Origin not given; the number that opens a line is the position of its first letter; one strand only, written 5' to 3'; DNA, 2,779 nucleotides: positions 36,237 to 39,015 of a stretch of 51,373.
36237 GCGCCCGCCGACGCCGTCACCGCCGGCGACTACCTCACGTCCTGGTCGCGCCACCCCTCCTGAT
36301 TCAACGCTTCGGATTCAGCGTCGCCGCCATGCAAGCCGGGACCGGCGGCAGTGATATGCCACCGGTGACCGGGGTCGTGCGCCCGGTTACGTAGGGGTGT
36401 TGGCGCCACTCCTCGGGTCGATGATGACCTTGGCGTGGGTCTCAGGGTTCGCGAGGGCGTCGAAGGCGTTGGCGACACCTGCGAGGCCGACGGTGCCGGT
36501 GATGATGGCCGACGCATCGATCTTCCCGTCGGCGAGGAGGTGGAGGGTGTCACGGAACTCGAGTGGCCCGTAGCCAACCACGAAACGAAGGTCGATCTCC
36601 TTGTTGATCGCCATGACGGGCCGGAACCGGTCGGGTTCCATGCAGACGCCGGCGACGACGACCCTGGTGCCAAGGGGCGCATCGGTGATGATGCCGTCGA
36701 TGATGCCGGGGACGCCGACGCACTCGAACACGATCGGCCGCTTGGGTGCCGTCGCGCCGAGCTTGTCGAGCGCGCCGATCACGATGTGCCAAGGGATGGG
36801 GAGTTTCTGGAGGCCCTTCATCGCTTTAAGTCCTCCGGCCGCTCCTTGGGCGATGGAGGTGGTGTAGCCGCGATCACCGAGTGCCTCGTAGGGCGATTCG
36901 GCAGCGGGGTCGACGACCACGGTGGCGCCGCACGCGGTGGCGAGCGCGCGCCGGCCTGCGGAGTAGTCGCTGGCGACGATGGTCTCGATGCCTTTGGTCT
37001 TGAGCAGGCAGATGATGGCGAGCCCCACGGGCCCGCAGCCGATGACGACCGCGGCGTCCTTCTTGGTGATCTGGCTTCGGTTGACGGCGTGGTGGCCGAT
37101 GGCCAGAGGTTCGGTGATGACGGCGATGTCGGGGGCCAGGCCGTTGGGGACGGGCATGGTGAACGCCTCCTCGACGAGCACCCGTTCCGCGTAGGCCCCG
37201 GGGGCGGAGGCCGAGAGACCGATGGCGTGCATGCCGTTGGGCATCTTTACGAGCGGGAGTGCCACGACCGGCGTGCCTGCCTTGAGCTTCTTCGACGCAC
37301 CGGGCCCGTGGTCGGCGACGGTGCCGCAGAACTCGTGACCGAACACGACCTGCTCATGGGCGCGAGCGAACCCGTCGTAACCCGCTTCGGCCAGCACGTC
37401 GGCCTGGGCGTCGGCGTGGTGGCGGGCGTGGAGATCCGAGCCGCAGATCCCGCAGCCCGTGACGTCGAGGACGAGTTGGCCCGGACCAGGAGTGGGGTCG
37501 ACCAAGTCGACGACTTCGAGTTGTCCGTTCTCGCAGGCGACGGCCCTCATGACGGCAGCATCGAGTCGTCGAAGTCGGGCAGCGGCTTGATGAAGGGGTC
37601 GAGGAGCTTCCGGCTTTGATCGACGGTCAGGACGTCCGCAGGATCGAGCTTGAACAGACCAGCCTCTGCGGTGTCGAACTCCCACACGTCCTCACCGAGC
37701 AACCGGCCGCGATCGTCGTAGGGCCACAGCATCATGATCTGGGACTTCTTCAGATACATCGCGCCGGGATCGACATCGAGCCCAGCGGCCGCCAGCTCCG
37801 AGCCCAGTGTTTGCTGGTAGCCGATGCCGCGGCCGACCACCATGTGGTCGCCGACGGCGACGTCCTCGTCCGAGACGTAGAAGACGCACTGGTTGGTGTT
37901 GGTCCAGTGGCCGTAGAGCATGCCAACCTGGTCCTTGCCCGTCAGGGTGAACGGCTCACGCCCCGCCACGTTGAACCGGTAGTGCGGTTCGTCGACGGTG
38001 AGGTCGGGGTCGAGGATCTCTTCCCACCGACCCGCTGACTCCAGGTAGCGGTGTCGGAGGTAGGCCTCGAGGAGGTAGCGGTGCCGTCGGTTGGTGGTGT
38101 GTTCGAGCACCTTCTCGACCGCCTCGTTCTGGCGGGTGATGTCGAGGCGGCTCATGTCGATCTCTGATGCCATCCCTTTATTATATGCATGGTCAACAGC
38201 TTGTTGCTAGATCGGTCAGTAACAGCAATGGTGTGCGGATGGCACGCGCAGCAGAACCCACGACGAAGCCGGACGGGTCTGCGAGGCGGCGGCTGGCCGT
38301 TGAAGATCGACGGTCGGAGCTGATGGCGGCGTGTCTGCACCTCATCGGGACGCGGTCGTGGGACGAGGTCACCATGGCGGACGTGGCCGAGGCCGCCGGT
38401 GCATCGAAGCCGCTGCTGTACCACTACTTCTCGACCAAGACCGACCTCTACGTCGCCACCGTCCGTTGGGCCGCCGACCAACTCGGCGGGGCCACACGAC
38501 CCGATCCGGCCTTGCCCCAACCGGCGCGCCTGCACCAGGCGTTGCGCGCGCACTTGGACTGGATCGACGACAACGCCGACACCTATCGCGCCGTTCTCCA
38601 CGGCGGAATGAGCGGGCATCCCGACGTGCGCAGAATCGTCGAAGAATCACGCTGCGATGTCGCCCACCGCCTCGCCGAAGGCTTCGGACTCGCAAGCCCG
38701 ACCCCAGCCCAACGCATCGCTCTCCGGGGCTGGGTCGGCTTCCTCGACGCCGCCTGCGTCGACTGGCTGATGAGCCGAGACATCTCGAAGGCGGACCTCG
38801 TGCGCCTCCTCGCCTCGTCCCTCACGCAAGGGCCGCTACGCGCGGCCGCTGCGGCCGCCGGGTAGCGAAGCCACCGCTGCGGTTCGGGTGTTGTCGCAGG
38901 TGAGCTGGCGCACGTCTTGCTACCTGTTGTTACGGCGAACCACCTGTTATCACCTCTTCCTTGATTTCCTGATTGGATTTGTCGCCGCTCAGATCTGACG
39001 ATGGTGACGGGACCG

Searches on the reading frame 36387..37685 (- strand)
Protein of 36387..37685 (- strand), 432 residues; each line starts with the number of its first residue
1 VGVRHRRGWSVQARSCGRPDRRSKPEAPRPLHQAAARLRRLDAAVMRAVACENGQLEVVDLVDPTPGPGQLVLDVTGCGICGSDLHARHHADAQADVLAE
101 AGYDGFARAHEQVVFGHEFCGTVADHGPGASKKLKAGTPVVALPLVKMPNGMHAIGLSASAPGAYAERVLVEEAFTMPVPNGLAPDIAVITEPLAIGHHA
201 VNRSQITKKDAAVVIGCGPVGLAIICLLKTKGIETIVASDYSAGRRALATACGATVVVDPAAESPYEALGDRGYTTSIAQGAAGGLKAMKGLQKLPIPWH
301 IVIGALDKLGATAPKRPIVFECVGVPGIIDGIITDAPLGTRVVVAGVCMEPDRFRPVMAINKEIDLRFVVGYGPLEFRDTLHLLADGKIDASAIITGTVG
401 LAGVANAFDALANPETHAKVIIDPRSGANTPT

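Call 3: search_protein_families(library=pfam, proteins=[window:36387-37685:-], max_evalue=0.01)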
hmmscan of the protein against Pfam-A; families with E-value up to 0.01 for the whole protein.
window:36387-37685:- (432 aa): 3 families
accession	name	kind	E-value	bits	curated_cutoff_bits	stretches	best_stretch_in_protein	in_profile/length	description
PF08240.17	ADH_N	-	3.1e-13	50.3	23.5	1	67-180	1-103/104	Alcohol dehydrogenase GroES-like domain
PF00107.32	ADH_zinc_N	-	5.1e-11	43.1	31.8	1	219-266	1-47/129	Zinc-binding dehydrogenase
PF16912.11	Glu_dehyd_C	-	0.00038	20.4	34.9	1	186-257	2-83/211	Glucose dehydrogenase C-terminus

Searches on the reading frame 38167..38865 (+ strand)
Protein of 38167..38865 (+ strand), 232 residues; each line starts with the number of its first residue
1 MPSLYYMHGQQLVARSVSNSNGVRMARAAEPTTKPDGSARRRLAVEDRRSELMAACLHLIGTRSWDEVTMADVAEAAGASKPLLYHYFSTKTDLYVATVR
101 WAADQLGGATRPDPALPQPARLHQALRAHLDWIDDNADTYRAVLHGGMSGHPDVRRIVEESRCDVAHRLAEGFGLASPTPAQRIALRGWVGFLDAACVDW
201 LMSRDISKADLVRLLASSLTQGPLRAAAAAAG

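Call 3: search_protein_families(library=pfam, proteins=[window:38167-38865:+], max_evalue=0.01)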
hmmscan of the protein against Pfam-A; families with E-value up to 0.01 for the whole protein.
window:38167-38865:+ (232 aa): 3 families
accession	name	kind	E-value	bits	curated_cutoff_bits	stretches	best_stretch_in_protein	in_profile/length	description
PF00440.29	TetR_N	-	2.9e-13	49.8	24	1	53-97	2-46/47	Bacterial regulatory proteins, tetR family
PF21943.1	TetR_C_46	-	1.4e-11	45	27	1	121-219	4-106/109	Tetracyclin repressor-like, C-terminal domain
PF19344.4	TetR_C_32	-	6.4e-05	23.5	27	1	143-228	50-131/139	Tetracyclin repressor-like, C-terminal domain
